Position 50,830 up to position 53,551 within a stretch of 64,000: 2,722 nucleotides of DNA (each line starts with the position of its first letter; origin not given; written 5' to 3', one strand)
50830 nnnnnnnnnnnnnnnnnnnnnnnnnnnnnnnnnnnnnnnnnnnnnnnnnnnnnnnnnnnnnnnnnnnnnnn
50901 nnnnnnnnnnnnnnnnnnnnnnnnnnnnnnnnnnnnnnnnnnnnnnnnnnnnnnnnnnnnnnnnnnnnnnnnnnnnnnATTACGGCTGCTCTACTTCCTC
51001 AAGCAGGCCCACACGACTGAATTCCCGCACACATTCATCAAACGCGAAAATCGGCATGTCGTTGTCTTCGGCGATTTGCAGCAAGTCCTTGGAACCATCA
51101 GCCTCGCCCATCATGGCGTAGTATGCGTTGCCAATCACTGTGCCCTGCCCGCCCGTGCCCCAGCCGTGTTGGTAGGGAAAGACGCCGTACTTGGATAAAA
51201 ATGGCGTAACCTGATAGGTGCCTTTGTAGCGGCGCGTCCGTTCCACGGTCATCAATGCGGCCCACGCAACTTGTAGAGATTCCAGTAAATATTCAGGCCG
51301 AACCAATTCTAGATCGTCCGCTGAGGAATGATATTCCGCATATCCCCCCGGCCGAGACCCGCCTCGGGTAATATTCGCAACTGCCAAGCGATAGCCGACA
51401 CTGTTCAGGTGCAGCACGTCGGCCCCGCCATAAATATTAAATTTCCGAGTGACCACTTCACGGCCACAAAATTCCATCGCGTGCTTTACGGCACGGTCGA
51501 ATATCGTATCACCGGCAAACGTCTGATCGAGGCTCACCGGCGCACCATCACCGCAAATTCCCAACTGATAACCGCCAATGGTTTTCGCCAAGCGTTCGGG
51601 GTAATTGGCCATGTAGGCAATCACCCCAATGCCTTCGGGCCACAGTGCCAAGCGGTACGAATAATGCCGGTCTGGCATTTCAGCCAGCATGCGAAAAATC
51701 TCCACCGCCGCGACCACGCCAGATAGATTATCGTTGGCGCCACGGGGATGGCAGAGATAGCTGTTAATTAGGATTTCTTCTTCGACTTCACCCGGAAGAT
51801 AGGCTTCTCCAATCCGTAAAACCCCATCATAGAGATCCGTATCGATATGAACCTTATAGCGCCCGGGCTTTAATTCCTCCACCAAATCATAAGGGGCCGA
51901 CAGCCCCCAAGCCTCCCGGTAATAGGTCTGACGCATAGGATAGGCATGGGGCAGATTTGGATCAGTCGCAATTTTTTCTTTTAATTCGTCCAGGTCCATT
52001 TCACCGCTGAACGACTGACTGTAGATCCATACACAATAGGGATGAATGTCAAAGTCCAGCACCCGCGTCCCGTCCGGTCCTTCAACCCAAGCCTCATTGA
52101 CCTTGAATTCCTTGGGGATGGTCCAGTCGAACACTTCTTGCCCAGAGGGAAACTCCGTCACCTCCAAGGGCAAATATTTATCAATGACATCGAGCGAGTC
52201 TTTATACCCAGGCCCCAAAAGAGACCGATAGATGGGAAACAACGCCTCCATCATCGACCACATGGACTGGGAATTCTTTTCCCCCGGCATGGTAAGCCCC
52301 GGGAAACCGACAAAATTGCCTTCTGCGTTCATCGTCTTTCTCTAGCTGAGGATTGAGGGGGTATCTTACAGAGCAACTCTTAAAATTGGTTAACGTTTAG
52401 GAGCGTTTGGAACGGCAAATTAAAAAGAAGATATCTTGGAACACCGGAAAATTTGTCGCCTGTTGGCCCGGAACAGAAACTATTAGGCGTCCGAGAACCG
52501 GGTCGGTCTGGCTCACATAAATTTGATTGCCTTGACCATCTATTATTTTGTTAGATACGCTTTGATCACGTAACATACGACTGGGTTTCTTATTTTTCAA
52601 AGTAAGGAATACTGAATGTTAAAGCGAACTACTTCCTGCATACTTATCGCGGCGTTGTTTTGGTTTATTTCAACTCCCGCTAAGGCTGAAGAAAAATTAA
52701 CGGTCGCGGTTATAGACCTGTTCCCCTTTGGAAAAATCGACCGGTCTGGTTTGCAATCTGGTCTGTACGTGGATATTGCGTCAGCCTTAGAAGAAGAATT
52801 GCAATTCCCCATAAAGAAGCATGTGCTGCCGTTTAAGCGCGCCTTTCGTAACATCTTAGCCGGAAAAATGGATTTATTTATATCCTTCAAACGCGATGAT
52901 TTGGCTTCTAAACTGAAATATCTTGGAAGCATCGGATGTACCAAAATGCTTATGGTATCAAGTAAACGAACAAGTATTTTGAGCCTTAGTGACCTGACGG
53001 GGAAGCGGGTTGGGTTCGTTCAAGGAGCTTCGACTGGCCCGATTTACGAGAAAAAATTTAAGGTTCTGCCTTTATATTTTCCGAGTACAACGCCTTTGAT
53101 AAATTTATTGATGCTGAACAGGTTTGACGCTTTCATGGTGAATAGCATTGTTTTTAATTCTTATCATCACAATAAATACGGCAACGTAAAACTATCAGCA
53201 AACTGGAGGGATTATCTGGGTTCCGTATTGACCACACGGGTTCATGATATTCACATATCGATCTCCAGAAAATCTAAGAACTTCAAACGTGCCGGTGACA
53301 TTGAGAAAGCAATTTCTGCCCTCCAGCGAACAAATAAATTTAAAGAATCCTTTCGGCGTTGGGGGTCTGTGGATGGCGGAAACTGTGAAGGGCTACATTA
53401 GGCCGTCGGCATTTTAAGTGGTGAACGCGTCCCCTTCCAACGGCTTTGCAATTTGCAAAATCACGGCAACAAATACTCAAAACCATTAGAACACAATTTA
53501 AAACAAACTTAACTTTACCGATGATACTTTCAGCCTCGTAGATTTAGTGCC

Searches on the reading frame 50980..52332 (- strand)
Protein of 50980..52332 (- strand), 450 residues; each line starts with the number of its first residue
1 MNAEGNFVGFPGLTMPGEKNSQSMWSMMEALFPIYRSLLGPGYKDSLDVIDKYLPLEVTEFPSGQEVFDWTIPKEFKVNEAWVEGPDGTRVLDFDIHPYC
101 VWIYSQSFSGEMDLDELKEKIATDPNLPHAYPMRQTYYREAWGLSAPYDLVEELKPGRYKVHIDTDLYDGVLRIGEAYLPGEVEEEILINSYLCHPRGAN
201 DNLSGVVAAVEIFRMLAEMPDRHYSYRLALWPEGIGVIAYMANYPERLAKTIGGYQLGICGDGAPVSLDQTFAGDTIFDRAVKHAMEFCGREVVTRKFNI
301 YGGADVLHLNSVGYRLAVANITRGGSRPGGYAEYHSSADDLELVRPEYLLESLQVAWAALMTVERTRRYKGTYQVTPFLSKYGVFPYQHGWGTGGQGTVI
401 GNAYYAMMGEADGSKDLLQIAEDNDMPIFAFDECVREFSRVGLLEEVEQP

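Call 7: search_protein_families(library=pfam, proteins=[window:50980-52332:-], max_evalue=0.001)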
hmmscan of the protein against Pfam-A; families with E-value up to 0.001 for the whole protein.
window:50980-52332:- (450 aa): 4 families
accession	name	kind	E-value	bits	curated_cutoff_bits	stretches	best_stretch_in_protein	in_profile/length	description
PF16254.10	DUF4910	-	2.4e-63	213.7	26.6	1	26-365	2-246/247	Domain of unknown function (DUF4910)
PF09940.16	DUF2172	-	2.3e-19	70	27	1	75-165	1-91/92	Domain of unknown function (DUF2172)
PF04389.22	Peptidase_M28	-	4.5e-05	23.7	21.3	1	196-356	28-189/193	Peptidase family M28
PF16221.11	HTH_47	-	9.2e-05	22.4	27.1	1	376-445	11-77/78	winged helix-turn-helix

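Call 32: search_solved_structures(query=window:50980-52332:-, max_evalue=0.01)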
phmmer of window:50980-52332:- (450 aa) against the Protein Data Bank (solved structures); distinct sequences matched with E-value up to 0.01: 1.
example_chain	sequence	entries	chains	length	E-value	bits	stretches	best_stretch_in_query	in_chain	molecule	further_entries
3k9t_A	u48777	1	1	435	2.4e-67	230.7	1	22-441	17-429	putative peptidase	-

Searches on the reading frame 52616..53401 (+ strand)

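Call 7: search_protein_families(library=pfam, proteins=[window:52616-53401:+], max_evalue=0.001)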
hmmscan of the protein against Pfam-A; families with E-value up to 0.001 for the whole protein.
window:52616-53401:+ (261 aa): 1 family
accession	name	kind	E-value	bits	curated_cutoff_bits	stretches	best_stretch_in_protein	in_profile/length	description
PF00497.25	SBP_bac_3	-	8.3e-07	29.3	26.4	1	31-250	4-130/132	Bacterial extracellular solute-binding proteins, family 3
